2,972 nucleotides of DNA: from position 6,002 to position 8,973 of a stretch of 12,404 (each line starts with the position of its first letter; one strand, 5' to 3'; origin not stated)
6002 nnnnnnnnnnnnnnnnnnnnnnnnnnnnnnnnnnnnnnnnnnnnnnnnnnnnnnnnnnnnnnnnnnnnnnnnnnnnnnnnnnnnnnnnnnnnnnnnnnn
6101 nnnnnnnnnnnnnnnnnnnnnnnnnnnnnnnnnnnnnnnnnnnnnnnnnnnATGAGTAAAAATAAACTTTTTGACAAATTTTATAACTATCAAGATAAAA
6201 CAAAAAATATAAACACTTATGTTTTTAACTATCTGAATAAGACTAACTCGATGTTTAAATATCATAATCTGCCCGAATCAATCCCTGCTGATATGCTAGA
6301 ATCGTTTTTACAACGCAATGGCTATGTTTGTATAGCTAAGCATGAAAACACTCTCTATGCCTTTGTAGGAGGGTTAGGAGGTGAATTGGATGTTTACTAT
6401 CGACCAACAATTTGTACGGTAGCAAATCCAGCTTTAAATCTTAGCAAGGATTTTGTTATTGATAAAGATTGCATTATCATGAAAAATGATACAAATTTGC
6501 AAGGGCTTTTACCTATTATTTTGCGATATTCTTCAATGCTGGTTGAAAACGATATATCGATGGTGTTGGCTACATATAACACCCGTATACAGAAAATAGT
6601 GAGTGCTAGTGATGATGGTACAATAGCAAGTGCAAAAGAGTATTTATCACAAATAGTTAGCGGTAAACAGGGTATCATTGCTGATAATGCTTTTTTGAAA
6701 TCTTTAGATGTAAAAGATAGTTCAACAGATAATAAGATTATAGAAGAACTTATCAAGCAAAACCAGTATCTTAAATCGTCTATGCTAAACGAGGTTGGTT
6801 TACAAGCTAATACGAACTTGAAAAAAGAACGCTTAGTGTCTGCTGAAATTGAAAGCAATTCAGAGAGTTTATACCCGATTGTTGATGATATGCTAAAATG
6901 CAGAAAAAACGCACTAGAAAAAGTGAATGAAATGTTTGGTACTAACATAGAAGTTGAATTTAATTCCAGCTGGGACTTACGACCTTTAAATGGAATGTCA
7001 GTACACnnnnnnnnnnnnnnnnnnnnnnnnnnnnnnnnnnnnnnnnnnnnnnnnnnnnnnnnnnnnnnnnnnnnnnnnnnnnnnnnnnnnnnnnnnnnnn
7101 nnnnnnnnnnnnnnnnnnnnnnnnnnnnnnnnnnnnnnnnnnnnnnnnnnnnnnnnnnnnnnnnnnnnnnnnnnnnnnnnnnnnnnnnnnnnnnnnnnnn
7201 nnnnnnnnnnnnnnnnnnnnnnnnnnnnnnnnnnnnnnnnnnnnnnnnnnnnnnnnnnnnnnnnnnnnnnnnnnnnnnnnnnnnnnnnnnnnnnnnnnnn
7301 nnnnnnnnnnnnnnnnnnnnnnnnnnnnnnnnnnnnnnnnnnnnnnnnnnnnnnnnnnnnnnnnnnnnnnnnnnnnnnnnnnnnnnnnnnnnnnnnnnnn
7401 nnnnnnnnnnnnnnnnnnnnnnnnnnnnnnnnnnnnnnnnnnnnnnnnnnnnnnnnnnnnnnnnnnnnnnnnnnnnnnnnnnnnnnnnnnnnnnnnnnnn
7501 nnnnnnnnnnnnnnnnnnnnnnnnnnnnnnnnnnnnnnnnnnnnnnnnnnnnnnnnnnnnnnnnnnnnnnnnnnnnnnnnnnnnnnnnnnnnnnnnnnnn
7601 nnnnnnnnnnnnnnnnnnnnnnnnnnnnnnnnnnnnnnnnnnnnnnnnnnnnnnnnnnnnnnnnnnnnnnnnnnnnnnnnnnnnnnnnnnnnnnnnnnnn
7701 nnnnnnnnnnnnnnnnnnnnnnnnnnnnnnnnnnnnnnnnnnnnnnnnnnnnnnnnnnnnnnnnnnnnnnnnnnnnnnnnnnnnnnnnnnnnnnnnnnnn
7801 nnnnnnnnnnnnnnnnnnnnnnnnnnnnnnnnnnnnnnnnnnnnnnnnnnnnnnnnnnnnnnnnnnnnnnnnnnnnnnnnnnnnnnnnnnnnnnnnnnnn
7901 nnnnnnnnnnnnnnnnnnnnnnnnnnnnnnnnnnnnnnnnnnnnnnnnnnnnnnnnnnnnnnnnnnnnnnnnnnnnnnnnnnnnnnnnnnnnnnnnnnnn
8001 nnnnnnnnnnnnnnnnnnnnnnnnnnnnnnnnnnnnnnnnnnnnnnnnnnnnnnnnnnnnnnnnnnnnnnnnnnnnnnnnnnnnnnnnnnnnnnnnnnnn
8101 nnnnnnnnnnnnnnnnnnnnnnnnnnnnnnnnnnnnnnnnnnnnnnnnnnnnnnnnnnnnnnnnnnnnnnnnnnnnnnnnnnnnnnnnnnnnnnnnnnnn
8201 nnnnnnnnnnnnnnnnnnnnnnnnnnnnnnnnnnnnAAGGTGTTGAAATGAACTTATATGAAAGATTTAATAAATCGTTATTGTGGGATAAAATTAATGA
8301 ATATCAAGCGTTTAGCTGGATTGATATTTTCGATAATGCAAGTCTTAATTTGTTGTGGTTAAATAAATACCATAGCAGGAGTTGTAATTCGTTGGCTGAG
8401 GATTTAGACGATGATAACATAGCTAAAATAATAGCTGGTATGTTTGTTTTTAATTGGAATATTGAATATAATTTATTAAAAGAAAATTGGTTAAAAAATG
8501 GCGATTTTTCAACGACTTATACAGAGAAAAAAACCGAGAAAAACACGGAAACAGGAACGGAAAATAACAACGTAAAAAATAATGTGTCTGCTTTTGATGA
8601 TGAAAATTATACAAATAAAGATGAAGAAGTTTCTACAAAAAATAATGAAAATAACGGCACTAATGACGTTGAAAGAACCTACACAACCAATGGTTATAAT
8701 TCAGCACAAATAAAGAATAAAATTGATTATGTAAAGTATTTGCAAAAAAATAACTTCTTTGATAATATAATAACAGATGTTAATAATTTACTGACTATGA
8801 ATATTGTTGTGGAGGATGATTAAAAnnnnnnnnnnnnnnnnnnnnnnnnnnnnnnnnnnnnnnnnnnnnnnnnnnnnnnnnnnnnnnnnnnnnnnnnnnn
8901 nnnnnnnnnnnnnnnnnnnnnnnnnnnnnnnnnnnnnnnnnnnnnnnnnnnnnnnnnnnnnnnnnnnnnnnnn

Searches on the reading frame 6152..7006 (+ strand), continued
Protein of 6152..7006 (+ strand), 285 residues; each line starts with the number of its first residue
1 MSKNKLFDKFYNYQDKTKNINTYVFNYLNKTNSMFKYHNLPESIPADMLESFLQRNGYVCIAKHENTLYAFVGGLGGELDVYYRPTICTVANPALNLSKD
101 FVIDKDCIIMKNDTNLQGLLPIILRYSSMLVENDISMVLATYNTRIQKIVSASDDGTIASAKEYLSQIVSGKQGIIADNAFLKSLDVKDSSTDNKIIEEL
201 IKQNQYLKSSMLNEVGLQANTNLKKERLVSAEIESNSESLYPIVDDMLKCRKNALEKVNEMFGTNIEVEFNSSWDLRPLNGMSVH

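Call 96: search_protein_families(library=pfam, proteins=[L027:1974-2507:+, L028:2030-2590:+], max_evalue=1)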
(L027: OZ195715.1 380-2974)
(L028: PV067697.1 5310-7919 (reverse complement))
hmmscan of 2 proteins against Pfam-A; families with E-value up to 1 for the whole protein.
L027:1974-2507:+ (178 aa): 0 families

L028:2030-2590:+ (187 aa): 1 family
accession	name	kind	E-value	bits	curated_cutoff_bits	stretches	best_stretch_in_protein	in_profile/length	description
PF21881.2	STIV_penton_2nd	-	0.44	11.4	27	0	147-182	45-80/85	A223 penton protein second domain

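Call 106: search_protein_families(library=pfam, proteins=[P0141, P0207, P0238, P0257, P0264, P0188], max_evalue=10)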
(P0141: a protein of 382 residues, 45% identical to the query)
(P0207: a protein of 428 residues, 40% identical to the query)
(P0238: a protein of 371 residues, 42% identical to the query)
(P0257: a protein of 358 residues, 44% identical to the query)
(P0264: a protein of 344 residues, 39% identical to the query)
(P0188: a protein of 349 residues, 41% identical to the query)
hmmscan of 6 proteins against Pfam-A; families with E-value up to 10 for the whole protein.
P0141 (382 aa): 1 family
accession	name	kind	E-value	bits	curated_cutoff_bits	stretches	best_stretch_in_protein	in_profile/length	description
PF05352.17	Phage_connector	-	2.9e-17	63.5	25.6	1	14-263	19-276/281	Phage Connector (GP10)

P0207 (428 aa): 4 families
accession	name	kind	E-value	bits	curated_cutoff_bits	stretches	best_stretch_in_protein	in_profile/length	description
PF05352.17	Phage_connector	-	1.5e-15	57.9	25.6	1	15-271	12-276/281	Phage Connector (GP10)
PF07564.17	DUF1542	-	0.0049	17.3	24.3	1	397-424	17-44/77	Domain of Unknown Function (DUF1542)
PF12685.13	SpoIIIAH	-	0.012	16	30.6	1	392-426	97-131/191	SpoIIIAH-like protein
PF08030.17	NAD_binding_6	-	0.14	12.7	22.2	1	7-64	21-77/156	Ferric reductase NAD binding domain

P0238 (371 aa): 1 family
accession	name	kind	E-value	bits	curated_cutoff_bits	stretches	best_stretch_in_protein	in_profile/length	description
PF05352.17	Phage_connector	-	4.3e-13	49.8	25.6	1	16-264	21-276/281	Phage Connector (GP10)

P0257 (358 aa): 2 families
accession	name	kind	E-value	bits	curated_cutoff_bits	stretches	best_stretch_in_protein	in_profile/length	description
PF05352.17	Phage_connector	-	2.2e-16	60.6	25.6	1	15-262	21-276/281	Phage Connector (GP10)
PF21698.3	Spo16_C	-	0.81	9.9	27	1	329-349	9-29/43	Spo16 protein, C-terminal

P0264 (344 aa): 1 family
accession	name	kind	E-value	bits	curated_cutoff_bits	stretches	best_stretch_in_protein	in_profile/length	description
PF05352.17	Phage_connector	-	9.8e-10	38.8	25.6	2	23-95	29-100/281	Phage Connector (GP10)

P0188 (349 aa): 1 family
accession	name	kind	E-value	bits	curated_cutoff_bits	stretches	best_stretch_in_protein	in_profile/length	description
PF05352.17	Phage_connector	-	4.6e-17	62.8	25.6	1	14-263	19-276/281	Phage Connector (GP10)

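Call 116: list_cluster_members(proteins=[P0005, P0056, P0105])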
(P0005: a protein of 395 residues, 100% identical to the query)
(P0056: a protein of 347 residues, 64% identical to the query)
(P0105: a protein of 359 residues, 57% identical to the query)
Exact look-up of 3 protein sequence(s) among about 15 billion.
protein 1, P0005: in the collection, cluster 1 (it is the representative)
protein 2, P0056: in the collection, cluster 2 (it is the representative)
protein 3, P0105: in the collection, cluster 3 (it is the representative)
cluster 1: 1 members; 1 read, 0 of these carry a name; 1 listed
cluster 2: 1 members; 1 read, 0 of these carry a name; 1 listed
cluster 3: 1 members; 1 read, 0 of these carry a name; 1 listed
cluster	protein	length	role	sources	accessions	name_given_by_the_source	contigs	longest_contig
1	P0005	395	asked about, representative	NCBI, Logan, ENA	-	-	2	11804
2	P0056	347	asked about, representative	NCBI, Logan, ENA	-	-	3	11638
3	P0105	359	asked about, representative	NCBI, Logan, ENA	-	-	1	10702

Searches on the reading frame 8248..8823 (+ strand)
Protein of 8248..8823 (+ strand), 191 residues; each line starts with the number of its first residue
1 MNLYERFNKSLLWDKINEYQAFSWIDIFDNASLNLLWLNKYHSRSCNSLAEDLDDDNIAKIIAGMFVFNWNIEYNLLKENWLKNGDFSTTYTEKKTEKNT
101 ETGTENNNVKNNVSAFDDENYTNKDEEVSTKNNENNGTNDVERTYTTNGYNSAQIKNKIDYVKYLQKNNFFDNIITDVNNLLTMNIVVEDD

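Call 4: search_protein_families(library=pfam, proteins=[window:8248-8823:+], max_evalue=0.1)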
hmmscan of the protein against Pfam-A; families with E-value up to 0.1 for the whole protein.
window:8248-8823:+ (191 aa): 1 family
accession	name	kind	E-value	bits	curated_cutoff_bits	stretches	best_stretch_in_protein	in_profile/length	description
PF16188.10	Peptidase_M24_C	-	0.083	13.3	28.9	0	36-56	29-49/63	C-terminal region of peptidase_M24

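Call 39: search_protein_families(library=phrogs, proteins=[window:8248-8823:+], max_evalue=0.01)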
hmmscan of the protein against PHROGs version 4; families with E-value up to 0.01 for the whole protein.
window:8248-8823:+ (191 aa): 0 families

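Call 43: find_homologous_proteins(query=window:8248-8823:+, max_evalue=0.001)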
Query window:8248-8823:+ (191 aa): 8 proteins with E <= 0.001 among 80 candidates.
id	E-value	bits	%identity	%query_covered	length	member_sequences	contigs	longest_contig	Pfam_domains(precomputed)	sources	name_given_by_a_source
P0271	3.9e-114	397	96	100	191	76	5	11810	-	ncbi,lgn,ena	-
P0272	1.4e-113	395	96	100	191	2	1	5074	-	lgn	-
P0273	1.6e-112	392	95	100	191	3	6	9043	-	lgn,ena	-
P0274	2.2e-112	391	95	100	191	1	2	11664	-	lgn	-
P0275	3.4e-109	381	93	100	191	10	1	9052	-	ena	-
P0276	2.2e-108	378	93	100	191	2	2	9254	-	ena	-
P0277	4.1e-100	351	85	100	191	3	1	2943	-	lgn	-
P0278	5.7e-39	152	47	97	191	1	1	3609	-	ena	-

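Call 94: predict_structure(alignment_id=A2)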
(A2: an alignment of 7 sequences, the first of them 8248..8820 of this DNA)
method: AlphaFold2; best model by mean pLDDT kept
length: 191 residues; sequences in the alignment: 7
mean_pLDDT: 43.9   pTM: 0.33
mean pLDDT of the five models: 43.9, 43.6, 41.3, 37.3, 36.1
residues with pLDDT >= 90: 0; 70-90: 0; 50-70: 57; < 50: 134
segments of 3 or more residues with pLDDT < 50: 1-13, 15-53, 55-61, 63-69, 87-90, 93-140, 147-149, 181-191
pLDDT, mean of each block of 10 residues (from residue 1): 41 46 32 31 37 47 49 56 51 47 31 31 36 38 50 56 62 56 40 34
secondary structure, 60 per line:
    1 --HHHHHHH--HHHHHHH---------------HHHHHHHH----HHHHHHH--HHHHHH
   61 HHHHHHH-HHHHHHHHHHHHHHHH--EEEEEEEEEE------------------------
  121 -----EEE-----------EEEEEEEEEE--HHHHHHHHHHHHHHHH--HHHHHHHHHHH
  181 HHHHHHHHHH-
elements in order: H3-9 H12-18 H34-41 H46-52 H55-67 H69-84 E87-96 E126-128 E140-149 H152-167 H170-190

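Call 95: search_solved_structures(query=A2, max_evalue=10)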
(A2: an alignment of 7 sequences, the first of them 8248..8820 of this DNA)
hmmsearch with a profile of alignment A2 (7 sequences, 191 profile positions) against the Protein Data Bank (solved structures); distinct sequences matched with E-value up to 10: 0.

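Call 96: search_protein_families(library=pfam, proteins=[window:8248-8820:+], max_evalue=1)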
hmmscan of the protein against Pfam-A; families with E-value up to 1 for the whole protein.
window:8248-8820:+ (191 aa): 2 families
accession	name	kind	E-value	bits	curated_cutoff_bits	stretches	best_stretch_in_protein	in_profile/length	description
PF16188.10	Peptidase_M24_C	-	0.083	13.3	28.9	1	36-56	29-49/63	C-terminal region of peptidase_M24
PF03348.21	Serinc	-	0.36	10.1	24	1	42-136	269-361/434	Serine incorporator (Serinc)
